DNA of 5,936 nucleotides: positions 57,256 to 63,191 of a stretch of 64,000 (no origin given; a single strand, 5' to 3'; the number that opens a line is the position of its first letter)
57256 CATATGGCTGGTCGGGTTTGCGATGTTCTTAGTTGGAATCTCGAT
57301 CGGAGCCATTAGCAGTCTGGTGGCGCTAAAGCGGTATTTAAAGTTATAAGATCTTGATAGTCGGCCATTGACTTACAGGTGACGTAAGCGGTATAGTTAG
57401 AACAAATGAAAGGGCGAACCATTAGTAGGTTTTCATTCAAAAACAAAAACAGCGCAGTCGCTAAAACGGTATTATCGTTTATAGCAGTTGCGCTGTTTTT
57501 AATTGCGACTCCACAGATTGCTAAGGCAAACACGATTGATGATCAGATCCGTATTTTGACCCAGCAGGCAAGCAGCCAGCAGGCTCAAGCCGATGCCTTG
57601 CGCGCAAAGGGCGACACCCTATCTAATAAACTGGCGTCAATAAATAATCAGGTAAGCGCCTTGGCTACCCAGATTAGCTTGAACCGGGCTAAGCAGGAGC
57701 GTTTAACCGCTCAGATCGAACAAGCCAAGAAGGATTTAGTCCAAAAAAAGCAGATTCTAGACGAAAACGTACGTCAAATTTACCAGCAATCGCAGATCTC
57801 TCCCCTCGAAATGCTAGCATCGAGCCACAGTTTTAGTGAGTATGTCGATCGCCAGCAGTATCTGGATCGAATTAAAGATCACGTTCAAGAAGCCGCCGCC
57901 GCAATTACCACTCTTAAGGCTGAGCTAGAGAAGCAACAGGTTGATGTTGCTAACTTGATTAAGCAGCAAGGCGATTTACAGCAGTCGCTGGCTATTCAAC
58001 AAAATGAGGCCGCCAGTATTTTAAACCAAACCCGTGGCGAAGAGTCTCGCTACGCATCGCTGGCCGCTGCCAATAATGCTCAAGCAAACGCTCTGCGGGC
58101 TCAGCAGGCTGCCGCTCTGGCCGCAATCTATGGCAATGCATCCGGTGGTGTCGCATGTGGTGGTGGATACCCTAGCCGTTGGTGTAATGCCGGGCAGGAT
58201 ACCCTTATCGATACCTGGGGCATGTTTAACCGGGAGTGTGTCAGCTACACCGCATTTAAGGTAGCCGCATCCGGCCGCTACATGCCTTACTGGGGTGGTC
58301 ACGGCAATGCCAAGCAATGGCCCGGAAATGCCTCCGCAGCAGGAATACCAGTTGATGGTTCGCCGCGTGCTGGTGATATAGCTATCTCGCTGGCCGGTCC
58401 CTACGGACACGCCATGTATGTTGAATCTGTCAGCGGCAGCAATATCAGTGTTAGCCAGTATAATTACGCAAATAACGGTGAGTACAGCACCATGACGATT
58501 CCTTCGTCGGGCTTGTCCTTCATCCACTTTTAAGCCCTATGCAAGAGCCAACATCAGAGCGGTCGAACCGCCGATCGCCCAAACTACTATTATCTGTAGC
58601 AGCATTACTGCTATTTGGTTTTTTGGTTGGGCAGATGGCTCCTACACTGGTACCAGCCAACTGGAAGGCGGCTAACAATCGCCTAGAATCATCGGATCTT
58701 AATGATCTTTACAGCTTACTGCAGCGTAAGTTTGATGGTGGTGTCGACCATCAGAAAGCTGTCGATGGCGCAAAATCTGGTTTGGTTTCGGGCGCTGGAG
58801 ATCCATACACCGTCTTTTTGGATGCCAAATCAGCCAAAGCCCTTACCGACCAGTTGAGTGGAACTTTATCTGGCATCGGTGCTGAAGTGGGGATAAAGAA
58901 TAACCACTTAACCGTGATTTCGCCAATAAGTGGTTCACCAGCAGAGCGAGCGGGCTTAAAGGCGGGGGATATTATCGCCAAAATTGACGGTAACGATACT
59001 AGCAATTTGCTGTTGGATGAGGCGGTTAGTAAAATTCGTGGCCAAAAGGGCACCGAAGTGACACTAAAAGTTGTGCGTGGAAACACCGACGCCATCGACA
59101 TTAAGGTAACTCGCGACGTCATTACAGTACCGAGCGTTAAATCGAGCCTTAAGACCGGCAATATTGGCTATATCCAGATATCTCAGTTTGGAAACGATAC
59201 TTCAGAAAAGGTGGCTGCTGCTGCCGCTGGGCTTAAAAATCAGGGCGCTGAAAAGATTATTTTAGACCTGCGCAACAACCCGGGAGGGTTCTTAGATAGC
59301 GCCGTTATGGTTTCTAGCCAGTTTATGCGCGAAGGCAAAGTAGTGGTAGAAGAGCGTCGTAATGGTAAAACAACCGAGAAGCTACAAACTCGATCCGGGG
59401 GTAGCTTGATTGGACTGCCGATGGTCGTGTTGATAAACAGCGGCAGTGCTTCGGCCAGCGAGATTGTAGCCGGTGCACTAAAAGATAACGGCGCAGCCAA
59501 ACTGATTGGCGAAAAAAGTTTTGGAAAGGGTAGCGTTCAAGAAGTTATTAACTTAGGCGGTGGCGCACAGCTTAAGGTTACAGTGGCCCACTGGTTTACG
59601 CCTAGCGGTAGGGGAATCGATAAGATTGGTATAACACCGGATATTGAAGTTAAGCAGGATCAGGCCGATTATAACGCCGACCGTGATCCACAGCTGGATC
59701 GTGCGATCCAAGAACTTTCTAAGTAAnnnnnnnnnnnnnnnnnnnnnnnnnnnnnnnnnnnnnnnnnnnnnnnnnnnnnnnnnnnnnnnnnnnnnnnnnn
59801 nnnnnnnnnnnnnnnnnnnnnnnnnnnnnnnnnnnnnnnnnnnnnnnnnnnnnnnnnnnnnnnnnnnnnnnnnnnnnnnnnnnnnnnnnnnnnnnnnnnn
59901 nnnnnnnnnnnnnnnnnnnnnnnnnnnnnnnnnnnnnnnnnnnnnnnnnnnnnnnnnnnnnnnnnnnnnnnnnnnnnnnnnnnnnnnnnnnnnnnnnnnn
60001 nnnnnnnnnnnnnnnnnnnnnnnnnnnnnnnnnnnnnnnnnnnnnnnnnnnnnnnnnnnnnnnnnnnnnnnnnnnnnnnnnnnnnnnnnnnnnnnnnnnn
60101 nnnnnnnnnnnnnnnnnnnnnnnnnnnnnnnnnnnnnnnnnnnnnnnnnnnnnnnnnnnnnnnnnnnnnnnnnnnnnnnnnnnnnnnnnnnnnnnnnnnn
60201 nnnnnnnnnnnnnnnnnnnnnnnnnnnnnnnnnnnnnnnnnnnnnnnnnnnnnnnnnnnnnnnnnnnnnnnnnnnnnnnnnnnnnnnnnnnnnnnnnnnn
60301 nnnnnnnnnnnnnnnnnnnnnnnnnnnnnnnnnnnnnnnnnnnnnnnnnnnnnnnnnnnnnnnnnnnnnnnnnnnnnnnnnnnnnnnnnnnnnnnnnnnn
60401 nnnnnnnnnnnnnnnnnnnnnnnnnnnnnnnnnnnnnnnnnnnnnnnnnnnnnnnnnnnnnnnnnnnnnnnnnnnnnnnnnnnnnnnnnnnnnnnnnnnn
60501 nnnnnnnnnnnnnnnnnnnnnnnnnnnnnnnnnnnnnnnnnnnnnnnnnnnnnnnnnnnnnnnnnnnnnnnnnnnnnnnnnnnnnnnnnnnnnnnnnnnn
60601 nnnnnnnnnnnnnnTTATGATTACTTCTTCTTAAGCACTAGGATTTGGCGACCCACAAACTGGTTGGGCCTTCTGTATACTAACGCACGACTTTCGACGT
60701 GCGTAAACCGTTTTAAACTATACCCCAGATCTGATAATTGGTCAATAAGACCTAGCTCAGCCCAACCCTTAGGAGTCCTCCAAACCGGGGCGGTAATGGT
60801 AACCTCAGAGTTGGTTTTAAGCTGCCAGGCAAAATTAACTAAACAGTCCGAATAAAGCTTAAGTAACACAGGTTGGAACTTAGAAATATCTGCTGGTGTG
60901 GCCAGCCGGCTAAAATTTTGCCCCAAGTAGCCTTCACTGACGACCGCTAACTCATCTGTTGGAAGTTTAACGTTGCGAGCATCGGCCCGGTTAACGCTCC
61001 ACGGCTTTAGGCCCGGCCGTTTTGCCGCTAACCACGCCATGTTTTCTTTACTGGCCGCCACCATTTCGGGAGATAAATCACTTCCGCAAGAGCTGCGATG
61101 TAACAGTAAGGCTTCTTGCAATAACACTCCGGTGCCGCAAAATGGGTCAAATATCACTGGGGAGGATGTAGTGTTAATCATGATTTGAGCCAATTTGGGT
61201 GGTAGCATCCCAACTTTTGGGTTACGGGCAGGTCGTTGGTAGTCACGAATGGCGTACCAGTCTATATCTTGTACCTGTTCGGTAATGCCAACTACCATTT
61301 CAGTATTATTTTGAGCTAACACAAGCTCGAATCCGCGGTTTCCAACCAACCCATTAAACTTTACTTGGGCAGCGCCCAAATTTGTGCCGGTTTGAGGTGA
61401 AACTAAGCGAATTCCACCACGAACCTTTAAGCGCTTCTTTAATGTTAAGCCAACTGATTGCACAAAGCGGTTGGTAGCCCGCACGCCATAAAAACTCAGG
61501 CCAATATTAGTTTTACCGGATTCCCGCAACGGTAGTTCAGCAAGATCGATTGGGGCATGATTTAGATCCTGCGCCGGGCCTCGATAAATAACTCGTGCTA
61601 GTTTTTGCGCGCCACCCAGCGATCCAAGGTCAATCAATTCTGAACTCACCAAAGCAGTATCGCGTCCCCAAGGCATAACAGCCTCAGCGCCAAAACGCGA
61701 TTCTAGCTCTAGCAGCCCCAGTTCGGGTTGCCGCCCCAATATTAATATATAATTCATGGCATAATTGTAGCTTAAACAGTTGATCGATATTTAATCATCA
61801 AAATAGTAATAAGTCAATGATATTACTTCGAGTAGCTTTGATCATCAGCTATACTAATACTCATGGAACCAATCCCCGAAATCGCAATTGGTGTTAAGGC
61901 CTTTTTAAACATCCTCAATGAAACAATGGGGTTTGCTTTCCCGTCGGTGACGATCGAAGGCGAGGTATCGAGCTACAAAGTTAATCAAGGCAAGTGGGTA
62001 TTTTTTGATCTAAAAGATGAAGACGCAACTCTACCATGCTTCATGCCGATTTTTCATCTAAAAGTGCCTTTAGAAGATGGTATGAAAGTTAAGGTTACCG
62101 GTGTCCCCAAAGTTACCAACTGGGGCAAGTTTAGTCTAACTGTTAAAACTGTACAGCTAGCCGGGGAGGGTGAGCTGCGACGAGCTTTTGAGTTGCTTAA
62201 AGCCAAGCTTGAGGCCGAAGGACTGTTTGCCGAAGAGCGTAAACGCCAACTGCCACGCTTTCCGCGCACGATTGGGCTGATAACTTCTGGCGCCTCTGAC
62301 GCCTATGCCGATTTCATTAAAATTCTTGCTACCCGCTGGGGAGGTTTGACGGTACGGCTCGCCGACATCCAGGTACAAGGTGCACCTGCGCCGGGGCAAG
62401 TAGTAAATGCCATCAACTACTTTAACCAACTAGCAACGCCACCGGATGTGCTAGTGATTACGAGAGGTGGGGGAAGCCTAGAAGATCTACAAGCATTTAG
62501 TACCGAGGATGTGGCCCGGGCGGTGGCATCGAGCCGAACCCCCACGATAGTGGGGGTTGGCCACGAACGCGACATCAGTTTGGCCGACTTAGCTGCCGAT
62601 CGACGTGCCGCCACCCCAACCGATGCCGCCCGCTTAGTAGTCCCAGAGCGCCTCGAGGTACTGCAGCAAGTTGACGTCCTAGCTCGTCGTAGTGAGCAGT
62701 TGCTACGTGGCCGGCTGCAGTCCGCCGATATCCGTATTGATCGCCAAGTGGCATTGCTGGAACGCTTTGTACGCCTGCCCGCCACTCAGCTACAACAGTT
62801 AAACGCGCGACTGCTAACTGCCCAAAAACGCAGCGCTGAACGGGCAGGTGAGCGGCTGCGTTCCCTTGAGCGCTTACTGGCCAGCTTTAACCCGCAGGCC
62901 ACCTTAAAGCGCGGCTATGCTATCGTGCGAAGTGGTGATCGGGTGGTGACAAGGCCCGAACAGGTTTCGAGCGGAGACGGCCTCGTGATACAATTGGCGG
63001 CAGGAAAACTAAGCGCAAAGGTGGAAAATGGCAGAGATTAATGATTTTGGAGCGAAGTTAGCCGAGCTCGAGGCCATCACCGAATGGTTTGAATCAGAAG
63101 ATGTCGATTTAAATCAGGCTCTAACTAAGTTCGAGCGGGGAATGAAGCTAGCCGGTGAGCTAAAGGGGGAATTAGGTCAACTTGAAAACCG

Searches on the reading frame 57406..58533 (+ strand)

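Call 74: search_protein_families(library=pfam, proteins=[window:57406-58533:+], max_evalue=0.001)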
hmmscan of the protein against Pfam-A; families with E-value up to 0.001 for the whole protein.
window:57406-58533:+ (375 aa): 2 families
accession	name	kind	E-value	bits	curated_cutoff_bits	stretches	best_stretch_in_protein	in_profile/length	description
PF05257.22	CHAP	-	4.7e-11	43.5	26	1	270-353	3-81/81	CHAP domain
PF24568.1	CC_PcsB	-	4e-05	23.8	27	1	104-174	1-72/75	Peptidoglycan hydrolase PcsB, coiled-coil domain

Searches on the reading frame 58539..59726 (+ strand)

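Call 74: search_protein_families(library=pfam, proteins=[window:58539-59726:+], max_evalue=0.001)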
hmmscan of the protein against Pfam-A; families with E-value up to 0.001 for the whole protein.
window:58539-59726:+ (395 aa): 5 families
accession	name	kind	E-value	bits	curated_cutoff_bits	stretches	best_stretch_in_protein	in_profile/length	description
PF03572.23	Peptidase_S41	-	7.2e-55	185.5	24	1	208-371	1-165/165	Peptidase family S41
PF00595.29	PDZ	-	7.9e-13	49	23.2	1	109-178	8-80/81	PDZ domain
PF17820.7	PDZ_6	-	1.9e-12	47.2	27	1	126-180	2-54/54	PDZ domain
PF13180.12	PDZ_2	-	1.1e-10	42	27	1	112-184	2-73/80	PDZ domain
PF22694.1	CtpB_N-like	-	2.2e-06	28.4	27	1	50-97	37-84/85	Activating protease CtpB N-terminal domain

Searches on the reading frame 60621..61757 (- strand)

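Call 74: search_protein_families(library=pfam, proteins=[window:60621-61757:-], max_evalue=0.001)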
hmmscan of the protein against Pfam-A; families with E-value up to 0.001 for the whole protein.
window:60621-61757:- (378 aa): 2 families
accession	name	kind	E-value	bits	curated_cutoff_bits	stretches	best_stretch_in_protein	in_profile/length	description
PF01555.25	N6_N4_Mtase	-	7.5e-06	26.5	26.7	1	185-238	166-221/221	DNA methylase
PF01170.24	UPF0020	-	4.2e-05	23.8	22.3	1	183-270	10-122/197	RMKL-like, methyltransferase domain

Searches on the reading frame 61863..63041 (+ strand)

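Call 75: search_protein_families(library=pfam, proteins=[window:61863-63041:+], max_evalue=0.001)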
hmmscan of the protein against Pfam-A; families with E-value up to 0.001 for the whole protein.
window:61863-63041:+ (392 aa): 3 families
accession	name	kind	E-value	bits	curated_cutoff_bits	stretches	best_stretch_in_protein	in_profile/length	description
PF02601.20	Exonuc_VII_L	-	7.5e-75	252.8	35.9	2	121-312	1-191/315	Exonuclease VII, large subunit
PF13742.12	tRNA_anti_2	-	2.3e-11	44.2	27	1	11-97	3-94/95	OB-fold nucleic acid binding domain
PF01336.31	tRNA_anti-codon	-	1.3e-09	38.3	27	1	29-99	1-74/75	OB-fold nucleic acid binding domain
